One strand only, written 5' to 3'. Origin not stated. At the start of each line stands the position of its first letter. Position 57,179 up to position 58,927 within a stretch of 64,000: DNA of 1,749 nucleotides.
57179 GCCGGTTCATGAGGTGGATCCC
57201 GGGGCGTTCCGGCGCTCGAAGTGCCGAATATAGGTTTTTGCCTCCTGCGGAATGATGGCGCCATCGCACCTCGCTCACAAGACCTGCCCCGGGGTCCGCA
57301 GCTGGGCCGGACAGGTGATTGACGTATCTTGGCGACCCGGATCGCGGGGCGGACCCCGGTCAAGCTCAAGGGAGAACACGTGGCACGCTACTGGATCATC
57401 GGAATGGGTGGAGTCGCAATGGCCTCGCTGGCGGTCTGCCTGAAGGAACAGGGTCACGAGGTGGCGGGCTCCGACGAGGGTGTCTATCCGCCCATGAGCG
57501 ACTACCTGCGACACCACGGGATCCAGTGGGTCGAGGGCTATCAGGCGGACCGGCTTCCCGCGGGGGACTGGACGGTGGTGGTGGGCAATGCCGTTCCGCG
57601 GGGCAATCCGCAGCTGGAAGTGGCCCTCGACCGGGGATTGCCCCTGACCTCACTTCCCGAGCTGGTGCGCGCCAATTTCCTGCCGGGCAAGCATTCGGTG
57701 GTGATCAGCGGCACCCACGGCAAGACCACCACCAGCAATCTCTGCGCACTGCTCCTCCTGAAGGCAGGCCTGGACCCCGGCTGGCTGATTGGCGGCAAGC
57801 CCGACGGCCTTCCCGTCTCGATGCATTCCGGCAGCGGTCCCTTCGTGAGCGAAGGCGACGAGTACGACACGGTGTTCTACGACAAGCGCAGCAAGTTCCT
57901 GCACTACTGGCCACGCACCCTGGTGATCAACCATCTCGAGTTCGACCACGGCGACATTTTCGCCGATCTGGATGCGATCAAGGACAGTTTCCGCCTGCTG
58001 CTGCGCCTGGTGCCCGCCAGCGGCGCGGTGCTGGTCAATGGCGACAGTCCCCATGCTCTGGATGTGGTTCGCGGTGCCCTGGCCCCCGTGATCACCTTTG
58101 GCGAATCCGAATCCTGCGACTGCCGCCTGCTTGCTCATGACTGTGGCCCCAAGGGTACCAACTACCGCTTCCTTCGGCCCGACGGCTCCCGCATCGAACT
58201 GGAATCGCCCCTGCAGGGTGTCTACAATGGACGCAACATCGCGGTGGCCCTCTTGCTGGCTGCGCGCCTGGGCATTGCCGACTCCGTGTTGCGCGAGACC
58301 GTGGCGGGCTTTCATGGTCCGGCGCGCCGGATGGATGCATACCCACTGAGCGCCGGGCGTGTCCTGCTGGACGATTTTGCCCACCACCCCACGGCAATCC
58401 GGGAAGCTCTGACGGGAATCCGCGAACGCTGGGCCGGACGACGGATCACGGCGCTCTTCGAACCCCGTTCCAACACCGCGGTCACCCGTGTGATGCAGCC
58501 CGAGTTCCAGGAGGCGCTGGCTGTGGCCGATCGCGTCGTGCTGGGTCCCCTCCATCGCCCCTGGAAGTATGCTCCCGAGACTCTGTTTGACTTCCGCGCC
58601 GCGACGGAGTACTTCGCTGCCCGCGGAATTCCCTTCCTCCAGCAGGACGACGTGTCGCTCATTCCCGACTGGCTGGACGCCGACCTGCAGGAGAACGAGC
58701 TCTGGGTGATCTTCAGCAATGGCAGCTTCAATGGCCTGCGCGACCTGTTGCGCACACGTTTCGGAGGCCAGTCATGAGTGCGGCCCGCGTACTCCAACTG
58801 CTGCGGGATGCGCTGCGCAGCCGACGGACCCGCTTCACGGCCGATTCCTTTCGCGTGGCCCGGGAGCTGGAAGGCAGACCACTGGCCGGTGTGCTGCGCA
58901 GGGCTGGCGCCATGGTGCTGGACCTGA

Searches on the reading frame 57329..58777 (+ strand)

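Call 58: search_protein_families(library=pfam, max_evalue=0.001, proteins=[window:57329-58777:+])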
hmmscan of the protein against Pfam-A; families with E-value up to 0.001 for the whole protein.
window:57329-58777:+ (482 aa): 3 families
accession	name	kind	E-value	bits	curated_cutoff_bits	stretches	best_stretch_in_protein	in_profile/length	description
PF08245.18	Mur_ligase_M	-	1.7e-15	58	24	1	126-310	1-199/200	Mur ligase middle domain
PF01225.30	Mur_ligase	-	8.9e-14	52.1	21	1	23-113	4-87/95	Mur ligase family, catalytic domain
PF02875.26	Mur_ligase_C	-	9.7e-09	36.6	28.4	1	333-406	1-75/127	Mur ligase, glutamate ligase domain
